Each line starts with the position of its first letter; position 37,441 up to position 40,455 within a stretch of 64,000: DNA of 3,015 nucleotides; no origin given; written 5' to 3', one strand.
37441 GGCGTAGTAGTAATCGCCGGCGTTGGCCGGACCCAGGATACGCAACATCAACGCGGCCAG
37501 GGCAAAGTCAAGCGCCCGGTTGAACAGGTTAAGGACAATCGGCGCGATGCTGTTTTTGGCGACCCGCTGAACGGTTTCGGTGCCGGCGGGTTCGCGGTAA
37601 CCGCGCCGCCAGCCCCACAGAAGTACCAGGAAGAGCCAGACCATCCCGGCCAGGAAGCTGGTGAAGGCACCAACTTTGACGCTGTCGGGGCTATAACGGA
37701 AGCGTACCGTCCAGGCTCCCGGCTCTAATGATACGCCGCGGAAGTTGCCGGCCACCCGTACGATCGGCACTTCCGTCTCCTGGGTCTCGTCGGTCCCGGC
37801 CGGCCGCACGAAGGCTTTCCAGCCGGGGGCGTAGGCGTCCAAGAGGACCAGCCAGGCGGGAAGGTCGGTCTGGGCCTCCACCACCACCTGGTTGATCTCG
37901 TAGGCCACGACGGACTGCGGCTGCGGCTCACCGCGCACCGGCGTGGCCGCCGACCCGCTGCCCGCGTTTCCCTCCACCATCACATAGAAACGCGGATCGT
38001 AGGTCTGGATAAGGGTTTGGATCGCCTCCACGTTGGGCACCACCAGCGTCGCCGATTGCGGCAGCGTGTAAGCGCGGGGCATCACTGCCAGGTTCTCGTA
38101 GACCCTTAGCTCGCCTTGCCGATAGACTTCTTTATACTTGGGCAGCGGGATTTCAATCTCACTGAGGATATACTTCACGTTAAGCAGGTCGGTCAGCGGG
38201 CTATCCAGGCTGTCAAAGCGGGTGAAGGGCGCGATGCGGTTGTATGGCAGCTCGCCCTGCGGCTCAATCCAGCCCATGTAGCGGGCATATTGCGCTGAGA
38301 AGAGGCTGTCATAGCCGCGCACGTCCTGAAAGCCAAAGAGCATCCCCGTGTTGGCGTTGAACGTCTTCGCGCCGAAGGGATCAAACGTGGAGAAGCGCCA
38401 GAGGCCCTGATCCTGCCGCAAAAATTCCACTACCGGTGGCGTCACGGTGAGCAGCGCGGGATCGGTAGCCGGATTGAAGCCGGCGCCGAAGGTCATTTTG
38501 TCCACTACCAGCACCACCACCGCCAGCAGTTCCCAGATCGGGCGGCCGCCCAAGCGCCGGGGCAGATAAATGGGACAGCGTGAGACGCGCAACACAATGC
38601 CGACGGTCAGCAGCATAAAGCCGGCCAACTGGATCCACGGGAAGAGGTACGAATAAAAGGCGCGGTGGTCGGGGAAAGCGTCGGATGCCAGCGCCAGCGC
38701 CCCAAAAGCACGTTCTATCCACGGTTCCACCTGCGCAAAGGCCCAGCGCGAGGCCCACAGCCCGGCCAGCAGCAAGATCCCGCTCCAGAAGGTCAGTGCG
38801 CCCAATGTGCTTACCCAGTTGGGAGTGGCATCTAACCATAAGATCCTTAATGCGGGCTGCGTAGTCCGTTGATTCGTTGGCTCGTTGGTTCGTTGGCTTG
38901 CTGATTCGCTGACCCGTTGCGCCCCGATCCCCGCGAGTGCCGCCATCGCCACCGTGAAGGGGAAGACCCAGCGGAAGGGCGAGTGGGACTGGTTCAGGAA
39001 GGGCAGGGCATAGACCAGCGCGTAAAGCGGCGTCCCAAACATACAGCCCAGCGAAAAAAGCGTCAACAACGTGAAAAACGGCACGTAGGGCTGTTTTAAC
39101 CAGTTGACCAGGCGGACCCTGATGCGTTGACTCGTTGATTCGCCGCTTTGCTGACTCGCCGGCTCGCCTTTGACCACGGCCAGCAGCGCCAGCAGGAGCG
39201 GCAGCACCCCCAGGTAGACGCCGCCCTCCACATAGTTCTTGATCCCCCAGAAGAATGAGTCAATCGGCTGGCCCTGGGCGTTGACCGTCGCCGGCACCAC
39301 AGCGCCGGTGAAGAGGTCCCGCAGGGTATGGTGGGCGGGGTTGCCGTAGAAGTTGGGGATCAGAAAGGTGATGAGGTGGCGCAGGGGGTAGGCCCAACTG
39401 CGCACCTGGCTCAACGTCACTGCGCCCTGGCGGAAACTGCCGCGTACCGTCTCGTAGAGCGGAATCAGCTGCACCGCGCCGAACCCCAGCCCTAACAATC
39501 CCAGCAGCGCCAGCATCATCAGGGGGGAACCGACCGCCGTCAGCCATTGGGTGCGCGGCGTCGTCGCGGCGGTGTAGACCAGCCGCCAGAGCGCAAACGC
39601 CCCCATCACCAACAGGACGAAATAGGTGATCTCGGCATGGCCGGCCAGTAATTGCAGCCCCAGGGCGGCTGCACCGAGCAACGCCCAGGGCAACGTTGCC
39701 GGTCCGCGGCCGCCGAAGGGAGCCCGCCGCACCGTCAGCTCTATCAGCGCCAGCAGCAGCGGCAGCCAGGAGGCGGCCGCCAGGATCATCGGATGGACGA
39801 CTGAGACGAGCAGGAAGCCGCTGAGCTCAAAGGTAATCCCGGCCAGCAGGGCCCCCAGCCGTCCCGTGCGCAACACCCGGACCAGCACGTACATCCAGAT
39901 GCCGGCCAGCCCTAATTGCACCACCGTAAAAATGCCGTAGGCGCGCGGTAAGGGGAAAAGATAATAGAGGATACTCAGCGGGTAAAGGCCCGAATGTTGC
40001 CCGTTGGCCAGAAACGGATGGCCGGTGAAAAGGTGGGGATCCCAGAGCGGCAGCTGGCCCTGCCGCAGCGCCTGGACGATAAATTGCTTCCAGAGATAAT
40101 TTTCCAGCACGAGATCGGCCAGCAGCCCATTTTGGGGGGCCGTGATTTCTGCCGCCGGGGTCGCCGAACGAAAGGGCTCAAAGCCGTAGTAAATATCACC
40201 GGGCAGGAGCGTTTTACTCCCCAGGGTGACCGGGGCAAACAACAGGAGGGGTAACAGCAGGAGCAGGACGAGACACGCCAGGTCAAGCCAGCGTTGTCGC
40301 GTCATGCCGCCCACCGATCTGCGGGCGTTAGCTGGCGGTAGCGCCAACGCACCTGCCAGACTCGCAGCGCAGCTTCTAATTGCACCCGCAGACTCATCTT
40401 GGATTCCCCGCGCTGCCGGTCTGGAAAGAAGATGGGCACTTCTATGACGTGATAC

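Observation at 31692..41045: Five-gene glycosylation cluster including a YfhO(GT-C)-Wzx flippase fusion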

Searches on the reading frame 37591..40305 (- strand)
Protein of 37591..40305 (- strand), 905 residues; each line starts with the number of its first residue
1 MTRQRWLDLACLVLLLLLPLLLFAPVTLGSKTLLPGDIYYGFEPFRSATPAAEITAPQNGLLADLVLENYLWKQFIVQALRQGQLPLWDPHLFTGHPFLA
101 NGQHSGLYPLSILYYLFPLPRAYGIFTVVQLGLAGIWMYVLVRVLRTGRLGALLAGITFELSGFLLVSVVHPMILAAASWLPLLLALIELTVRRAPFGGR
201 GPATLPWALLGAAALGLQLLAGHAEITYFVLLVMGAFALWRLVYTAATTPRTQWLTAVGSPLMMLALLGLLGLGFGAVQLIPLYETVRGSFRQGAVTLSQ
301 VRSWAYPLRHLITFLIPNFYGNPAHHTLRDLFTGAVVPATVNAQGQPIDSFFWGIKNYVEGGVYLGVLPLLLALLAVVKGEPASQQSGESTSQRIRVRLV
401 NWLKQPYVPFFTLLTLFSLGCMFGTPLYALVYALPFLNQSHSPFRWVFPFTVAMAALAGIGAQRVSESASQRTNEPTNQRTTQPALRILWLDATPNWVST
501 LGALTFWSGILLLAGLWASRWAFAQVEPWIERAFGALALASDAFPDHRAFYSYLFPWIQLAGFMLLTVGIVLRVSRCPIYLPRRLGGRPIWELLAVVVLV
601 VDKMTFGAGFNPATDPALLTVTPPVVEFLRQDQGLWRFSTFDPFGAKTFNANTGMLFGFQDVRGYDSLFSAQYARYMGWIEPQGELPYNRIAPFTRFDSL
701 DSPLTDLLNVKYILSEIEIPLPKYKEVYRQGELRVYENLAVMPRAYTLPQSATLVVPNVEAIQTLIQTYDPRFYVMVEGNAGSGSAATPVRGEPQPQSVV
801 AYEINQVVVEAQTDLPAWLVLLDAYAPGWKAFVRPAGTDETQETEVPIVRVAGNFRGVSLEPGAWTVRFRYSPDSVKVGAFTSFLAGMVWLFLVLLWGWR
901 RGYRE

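Call 30: predict_structure(alignment_id=A1)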
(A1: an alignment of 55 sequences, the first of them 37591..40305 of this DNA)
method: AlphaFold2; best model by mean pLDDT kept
length: 905 residues; sequences in the alignment: 55
mean_pLDDT: 88.4   pTM: 0.91
mean pLDDT of the five models: 88.4, 88.4, 87.0, 86.2, 84.0
residues with pLDDT >= 90: 519; 70-90: 314; 50-70: 69; < 50: 3
segments of 3 or more residues with pLDDT < 50: none
pLDDT, mean of each block of 10 residues (from residue 1): 86 97 93 90 87 75 74 85 79 67 69 91 95 98 96 98 88 88 98 91 94 95 85 97 97 95 98 93 80 77 80 81 78 88 79 55 88 90 69 86 93 96 89 76 82 97 91 65 81 88 96 97 95 86 88 93 96 92 90 96 87 88 94 94 90 87 77 91 83 94 96 96 96 96 96 90 91 88 71 96 91 96 88 94 93 94 96 87 97 94 73
secondary structure, 60 per line:
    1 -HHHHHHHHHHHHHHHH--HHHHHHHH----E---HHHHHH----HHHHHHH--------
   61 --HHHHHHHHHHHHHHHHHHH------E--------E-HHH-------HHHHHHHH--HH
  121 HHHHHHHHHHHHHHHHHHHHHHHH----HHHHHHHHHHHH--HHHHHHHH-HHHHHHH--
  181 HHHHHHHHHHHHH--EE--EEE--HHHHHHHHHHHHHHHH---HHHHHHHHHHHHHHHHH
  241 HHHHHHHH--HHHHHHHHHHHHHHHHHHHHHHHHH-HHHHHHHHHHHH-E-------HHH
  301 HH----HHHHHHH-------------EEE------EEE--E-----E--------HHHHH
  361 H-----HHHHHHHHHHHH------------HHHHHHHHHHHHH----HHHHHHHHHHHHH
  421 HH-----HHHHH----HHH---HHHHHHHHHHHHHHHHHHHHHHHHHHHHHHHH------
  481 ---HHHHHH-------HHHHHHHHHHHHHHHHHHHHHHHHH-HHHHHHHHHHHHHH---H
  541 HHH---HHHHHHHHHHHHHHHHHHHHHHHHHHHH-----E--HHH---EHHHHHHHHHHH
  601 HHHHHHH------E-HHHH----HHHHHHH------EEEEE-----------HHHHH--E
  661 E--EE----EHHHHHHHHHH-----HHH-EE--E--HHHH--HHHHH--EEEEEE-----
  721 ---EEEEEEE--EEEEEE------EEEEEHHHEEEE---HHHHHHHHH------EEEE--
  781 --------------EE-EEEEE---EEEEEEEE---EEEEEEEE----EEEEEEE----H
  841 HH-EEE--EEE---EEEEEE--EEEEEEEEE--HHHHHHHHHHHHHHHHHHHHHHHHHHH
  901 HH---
elements in order (helices of 4 or more, strands of 3 or more residues): H2-17 H20-27 H36-41 H46-52 H63-81 H109-116 H119-144 H149-160 H163-170 H172-178 H181-193 E200-202 H205-220 H224-248 H251-275 H277-288 H298-302 H307-313 E327-329 E336-338 H356-361 H367-378 H391-403 H408-422 H428-432 H443-474 H484-489 H497-521 H523-536 H540-543 H547-574 H590-607 H616-619 H624-630 E637-641 H653-657 H671-680 H697-700 H703-707 E710-715 E724-730 E733-738 E745-749 E753-756 H760-768 E775-778 E798-802 E806-813 E817-824 E829-835 E844-846 E849-851 E855-860 E863-871 H874-902

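Call 52: fold_search(model_id=the predicted structure, library=pdb)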
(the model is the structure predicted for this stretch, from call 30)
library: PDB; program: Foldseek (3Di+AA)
matches with E <= 10: 427; with E <= 0.001: 6
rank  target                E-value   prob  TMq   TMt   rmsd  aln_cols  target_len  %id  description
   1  6w98_A                3.3e-07  1.00  0.33  0.24  24.0      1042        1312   12  Single-Particle Cryo-EM Structure of Arabinofuranosyltransferase AftD from Mycobacteria (released 2020-05-13)
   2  6wby                  1.5e-06  1.00  0.34  0.26  21.6      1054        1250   11  Single-Particle Cryo-EM Structure of Arabinofuranosyltransferase AftD from Mycobacteria, Mutant R1389S Class 2 (released 2020-05-13)
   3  6wbx                  2.6e-05  1.00  0.34  0.26  23.6      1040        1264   11  Single-Particle Cryo-EM Structure of Arabinofuranosyltransferase AftD from Mycobacteria, Mutant R1389S Class 1 (released 2020-05-13)
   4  5ezm                  7.7e-05  1.00  0.33  0.49  11.8       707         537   14  Crystal Structure of ArnT from Cupriavidus metallidurans in the apo state (released 2016-02-17)
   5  3wak                  8.8e-05  1.00  0.28  0.30  24.5      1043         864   11  Crystal structure of the Archaeoglobus fulgidus oligosaccharyltransferase (O29867_ARCFU) in the apo form (released 2013-10-30)
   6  3waj                  7.4e-04  0.99  0.26  0.29  23.0      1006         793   10  Crystal structure of the Archaeoglobus fulgidus oligosaccharyltransferase (O29867_ARCFU) complex with Zn and sulfate (released 2013-10-30)
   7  4av3_B                8.7e-03  0.30  0.10  0.12  28.0       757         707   12  Crystal structure of Thermotoga Maritima sodium pumping membrane integral pyrophosphatase with metal ions in active si (released 2012-08-08)
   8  8y6i_A                2.6e-02  0.12  0.08  0.10  28.2       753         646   12  P-glycoprotein in complex with UIC2 Fab and triple elacridar molecules in nanodisc (released 2024-04-17)
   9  7zlh_A                2.7e-02  0.87  0.24  0.31  22.0       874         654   10  Cryo-EM structure of C-mannosyltransferase CeDPY19, in apo state, bound to CMT2-Fab and anti-Fab nanobody (released 2023-01-11)
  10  8b24_A                4.4e-02  0.13  0.10  0.11  24.1       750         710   13  Time-resolved structure of K+-dependent Na+-PPase from Thermotoga maritima 3600-seconds post reaction initiation with  (released 2024-01-17)
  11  8b24_B                5.2e-02  0.13  0.09  0.10  29.5       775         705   12  Time-resolved structure of K+-dependent Na+-PPase from Thermotoga maritima 3600-seconds post reaction initiation with  (released 2024-01-17)
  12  8b21_A                5.6e-02  0.14  0.10  0.12  27.4       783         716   11  Time-resolved structure of K+-dependent Na+-PPase from Thermotoga maritima 0-60-seconds post reaction initiation with  (released 2024-01-17)
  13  8b21_B                6.1e-02  0.14  0.10  0.12  27.7       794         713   11  Time-resolved structure of K+-dependent Na+-PPase from Thermotoga maritima 0-60-seconds post reaction initiation with  (released 2024-01-17)
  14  8b4o_A                7.0e-02  0.16  0.07  0.13  24.3       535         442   11  Cryo-EM structure of cytochrome bd oxidase from C. glutamicum (released 2022-12-28)
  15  9i5k_A                7.3e-02  0.84  0.18  0.31  22.4       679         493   10  Structure of the Chaetomium thermophilum Pmt4 homodimer (C2 symmetry) (released 2025-12-24)
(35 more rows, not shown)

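Call 53: search_protein_representatives(protein=window:37591-40305:-)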
Query: 905 residues. Proteins with E-value up to 0.001 (for the whole library): 27535; up to 1e-10: 13988; up to 1e-30: 1823. The best 150 are listed.
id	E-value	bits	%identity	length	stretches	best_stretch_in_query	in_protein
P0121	2.1e-256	869.9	51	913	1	1-897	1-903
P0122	4.4e-247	839.1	51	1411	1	5-905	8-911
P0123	4.5e-243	825.8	52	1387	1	8-905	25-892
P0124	3.9e-242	822.7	51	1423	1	7-905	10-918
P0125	1.8e-235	800.7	46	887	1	3-905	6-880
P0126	3.2e-235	799.8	50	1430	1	7-905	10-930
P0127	1.8e-234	797.3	50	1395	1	7-903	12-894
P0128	2.7e-227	773.6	46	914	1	8-898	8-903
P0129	5.4e-219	746.1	45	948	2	2-862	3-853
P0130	1.5e-217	741.4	45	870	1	14-893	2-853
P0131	1.4e-214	731.5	48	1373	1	3-905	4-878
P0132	1.2e-212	725.1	46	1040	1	13-904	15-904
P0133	1.8e-208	711.3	46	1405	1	8-905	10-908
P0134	4.3e-207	706.7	49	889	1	3-902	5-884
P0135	2.3e-203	694.4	45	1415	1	3-905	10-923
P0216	7.2e-101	355.2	37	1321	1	6-895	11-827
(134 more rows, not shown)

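Call 54: find_encoding_contigs(protein=P0121, flank=6000, max_places=2)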
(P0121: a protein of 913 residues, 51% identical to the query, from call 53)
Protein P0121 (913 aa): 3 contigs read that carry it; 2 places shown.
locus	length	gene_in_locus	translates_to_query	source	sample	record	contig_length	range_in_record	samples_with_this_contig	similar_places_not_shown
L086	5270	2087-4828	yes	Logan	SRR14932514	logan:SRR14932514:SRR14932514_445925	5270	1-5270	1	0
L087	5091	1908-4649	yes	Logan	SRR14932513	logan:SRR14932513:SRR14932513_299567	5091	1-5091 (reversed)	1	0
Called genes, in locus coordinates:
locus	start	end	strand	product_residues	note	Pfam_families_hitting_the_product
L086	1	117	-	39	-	?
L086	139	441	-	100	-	-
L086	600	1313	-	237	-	-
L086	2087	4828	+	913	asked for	PF09586:YfhO (weak)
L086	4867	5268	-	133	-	?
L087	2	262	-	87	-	?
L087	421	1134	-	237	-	-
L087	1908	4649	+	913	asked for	PF09586:YfhO (weak)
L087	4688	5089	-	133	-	?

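Call 56: find_encoding_contigs(protein=P0125, flank=8000, max_places=2)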
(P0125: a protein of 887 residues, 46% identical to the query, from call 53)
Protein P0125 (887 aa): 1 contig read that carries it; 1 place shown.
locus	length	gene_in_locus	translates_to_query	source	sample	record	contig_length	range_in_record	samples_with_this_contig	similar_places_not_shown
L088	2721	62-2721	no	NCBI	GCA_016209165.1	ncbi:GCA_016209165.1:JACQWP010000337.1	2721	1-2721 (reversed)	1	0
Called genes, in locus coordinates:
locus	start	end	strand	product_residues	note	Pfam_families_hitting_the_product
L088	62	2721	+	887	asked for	PF09586:YfhO (faint)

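Call 57: find_encoding_contigs(protein=P0128, flank=8000, max_places=2)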
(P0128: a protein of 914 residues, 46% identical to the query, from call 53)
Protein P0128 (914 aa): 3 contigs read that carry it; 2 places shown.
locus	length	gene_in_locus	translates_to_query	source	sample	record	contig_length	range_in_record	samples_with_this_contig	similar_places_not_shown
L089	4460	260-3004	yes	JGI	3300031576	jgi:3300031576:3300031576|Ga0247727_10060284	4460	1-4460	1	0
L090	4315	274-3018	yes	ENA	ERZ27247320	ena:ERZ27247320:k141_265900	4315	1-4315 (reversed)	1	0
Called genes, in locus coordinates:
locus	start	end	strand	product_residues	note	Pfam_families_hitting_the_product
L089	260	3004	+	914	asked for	-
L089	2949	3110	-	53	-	-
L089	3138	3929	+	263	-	-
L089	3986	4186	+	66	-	-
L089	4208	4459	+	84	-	?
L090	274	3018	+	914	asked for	-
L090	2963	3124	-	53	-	-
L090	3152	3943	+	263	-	-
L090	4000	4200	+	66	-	-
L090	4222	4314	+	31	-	?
